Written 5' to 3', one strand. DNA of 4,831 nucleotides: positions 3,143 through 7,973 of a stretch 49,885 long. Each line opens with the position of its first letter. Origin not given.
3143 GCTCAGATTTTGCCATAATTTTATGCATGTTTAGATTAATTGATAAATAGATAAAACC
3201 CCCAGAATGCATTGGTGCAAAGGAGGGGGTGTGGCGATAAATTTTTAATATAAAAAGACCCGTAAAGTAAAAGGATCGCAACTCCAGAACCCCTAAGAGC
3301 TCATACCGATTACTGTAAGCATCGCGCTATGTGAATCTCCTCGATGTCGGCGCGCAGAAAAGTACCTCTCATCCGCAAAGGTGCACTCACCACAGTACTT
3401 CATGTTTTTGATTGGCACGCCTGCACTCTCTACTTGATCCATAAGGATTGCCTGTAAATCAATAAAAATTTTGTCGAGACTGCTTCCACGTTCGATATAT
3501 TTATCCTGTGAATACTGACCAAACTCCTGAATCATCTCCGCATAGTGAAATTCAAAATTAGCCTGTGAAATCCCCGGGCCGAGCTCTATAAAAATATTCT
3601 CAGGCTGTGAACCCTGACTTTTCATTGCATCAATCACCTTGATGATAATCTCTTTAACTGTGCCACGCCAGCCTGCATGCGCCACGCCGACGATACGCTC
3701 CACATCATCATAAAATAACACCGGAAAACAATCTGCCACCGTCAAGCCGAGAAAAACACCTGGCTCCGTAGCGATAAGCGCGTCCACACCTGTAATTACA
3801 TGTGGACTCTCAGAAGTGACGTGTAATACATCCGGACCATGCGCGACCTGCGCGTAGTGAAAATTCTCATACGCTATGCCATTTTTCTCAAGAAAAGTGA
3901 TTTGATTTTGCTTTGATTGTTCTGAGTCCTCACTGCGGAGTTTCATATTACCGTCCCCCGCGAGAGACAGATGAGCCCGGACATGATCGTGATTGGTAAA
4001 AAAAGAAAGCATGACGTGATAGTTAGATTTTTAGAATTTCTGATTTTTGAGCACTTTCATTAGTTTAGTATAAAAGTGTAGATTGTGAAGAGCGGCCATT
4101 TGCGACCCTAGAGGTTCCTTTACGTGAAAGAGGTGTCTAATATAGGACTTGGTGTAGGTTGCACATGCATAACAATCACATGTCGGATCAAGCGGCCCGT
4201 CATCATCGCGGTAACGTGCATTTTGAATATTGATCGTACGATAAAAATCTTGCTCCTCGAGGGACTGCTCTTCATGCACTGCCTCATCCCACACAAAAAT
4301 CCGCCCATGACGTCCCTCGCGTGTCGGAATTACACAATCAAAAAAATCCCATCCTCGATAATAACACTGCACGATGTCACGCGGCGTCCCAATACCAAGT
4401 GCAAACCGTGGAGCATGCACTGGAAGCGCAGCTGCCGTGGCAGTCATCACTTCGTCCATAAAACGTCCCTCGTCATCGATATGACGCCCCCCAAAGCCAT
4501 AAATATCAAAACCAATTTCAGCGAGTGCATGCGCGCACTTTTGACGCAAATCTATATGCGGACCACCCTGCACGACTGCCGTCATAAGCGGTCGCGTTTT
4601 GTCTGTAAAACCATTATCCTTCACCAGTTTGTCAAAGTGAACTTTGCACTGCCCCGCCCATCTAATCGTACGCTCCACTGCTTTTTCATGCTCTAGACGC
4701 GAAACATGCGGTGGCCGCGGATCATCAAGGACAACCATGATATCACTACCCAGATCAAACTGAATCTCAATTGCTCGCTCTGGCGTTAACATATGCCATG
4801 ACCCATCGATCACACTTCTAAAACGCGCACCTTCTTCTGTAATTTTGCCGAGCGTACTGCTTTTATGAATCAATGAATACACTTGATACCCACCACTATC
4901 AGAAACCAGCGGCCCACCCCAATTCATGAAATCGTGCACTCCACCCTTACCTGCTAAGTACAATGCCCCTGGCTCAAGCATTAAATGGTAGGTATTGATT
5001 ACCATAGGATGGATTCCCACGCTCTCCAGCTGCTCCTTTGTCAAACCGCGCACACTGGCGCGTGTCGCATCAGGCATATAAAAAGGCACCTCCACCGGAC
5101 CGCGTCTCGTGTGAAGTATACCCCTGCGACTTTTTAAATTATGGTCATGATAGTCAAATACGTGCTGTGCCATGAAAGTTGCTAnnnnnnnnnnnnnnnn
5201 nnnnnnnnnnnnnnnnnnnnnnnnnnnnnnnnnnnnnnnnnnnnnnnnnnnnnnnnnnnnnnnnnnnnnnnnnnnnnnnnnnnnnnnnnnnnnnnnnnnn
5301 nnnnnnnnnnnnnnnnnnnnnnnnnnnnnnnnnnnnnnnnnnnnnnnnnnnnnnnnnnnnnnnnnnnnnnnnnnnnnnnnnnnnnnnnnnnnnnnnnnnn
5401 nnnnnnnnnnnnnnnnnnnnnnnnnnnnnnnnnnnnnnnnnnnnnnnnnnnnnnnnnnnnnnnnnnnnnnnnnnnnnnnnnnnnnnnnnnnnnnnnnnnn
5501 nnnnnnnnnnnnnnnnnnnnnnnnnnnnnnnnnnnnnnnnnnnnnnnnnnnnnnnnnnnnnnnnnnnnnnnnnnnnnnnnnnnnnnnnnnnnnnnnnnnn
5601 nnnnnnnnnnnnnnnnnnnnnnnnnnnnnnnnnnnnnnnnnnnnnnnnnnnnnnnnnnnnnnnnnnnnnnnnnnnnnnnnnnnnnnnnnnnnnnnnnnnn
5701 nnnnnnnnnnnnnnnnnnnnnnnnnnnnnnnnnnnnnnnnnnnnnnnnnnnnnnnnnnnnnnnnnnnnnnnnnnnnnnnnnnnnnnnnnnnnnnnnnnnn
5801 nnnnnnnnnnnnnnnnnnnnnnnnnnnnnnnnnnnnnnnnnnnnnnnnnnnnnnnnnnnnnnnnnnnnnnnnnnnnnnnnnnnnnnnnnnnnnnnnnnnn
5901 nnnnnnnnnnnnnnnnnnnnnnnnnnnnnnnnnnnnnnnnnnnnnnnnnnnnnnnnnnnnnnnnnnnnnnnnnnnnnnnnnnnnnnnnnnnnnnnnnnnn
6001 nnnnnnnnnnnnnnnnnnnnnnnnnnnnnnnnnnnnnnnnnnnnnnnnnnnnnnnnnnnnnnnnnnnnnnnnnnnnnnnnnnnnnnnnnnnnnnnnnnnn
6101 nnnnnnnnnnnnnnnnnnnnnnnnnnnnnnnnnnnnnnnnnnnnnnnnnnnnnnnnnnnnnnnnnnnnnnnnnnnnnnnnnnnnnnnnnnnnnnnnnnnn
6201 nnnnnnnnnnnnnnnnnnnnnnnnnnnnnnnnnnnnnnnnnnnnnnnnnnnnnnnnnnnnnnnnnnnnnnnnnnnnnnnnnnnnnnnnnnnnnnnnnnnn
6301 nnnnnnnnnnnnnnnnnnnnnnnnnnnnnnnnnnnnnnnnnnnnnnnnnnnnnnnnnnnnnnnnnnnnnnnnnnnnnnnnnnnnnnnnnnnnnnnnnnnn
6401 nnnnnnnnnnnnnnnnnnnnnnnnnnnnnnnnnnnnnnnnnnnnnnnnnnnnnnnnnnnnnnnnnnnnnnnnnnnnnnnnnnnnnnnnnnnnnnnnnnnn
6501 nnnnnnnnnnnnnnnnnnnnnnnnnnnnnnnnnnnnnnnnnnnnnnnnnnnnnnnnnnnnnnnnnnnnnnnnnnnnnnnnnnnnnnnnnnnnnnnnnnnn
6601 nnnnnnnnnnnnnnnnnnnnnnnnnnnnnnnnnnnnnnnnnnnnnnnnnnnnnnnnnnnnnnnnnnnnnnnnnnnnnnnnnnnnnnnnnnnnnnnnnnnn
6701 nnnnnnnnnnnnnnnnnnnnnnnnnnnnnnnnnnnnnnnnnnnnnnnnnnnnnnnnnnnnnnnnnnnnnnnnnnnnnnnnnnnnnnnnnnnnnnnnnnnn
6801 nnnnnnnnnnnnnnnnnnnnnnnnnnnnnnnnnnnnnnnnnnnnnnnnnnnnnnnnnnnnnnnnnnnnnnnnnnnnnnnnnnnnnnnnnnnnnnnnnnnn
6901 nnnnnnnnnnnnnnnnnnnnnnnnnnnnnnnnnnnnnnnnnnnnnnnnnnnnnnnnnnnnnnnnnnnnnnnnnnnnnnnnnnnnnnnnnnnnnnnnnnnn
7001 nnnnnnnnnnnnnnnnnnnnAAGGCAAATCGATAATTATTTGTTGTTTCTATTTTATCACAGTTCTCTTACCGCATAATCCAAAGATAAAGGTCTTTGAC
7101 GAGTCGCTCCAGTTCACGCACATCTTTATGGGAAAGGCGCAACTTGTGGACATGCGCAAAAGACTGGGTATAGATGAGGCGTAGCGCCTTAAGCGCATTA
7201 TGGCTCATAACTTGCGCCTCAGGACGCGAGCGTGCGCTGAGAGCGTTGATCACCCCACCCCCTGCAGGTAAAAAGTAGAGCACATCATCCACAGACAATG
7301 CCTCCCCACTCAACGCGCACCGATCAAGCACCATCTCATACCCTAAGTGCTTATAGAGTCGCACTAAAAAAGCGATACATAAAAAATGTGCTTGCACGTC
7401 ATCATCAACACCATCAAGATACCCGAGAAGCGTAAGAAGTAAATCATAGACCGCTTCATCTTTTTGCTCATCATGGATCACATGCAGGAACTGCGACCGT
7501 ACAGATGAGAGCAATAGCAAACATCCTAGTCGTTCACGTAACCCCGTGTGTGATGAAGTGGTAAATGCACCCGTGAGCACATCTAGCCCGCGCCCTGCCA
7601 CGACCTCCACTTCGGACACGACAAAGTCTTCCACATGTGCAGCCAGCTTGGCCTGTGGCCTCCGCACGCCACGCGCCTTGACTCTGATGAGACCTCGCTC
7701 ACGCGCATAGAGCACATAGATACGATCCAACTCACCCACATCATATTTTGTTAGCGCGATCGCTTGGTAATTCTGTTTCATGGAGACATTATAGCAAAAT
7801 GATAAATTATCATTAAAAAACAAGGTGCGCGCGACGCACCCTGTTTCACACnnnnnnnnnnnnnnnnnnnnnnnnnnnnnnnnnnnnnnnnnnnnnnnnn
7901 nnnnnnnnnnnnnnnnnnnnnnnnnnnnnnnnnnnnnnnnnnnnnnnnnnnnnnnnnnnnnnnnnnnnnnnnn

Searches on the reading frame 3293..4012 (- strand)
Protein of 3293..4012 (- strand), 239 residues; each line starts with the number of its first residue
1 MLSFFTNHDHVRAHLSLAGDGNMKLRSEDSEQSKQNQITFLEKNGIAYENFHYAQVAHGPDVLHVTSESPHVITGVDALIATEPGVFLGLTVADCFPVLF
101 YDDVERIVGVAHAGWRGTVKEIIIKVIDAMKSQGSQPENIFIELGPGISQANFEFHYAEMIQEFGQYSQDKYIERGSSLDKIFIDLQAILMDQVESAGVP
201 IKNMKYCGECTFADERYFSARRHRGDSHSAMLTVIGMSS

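Call 66: search_protein_families(library=pfam, proteins=[window:3293-4012:-], max_evalue=0.00001)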
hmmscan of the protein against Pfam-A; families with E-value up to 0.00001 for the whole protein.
window:3293-4012:- (239 aa): 1 family
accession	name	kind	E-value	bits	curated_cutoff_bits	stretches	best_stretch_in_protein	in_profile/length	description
PF02578.20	Cu-oxidase_4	-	9.5e-50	169.7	22.9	1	22-226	16-229/238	Multi-copper polyphenol oxidoreductase laccase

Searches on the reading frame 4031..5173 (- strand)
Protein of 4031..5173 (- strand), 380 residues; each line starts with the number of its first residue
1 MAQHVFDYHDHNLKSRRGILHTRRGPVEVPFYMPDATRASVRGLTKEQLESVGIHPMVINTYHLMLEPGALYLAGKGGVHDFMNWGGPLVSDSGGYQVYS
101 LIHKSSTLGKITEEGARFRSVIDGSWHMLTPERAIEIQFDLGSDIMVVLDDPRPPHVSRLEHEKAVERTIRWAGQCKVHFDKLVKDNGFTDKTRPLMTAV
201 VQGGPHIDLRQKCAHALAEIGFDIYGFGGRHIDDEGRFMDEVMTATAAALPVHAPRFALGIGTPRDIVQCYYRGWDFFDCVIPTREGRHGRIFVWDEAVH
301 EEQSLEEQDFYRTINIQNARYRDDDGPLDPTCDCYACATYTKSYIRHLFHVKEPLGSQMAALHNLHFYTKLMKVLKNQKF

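Call 66: search_protein_families(library=pfam, proteins=[window:4031-5173:-], max_evalue=0.00001)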
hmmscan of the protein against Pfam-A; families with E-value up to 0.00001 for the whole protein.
window:4031-5173:- (380 aa): 1 family
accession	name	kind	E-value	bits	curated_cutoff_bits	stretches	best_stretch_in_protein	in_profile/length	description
PF01702.25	TGT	-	2.2e-111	372.8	26.3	1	15-377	3-337/357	Queuine tRNA-ribosyltransferase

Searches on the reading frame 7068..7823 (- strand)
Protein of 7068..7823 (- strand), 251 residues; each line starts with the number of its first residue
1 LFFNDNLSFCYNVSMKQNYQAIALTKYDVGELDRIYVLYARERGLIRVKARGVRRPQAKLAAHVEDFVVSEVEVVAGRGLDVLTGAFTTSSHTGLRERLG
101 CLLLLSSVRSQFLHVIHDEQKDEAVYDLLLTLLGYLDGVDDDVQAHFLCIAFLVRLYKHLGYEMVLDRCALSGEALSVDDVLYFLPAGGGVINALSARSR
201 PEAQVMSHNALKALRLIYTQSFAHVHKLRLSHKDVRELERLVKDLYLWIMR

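Call 66: search_protein_families(library=pfam, proteins=[window:7068-7823:-], max_evalue=0.00001)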
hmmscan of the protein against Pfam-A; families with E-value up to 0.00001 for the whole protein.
window:7068-7823:- (251 aa): 2 families
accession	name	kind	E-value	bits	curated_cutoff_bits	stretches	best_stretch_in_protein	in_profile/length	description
PF02565.21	RecO_C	-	3.7e-19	69.5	22.1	1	114-247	19-146/157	Recombination protein O C terminal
PF11967.14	RecO_N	-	1.7e-11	44.4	27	1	15-87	1-75/80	Recombination protein O N terminal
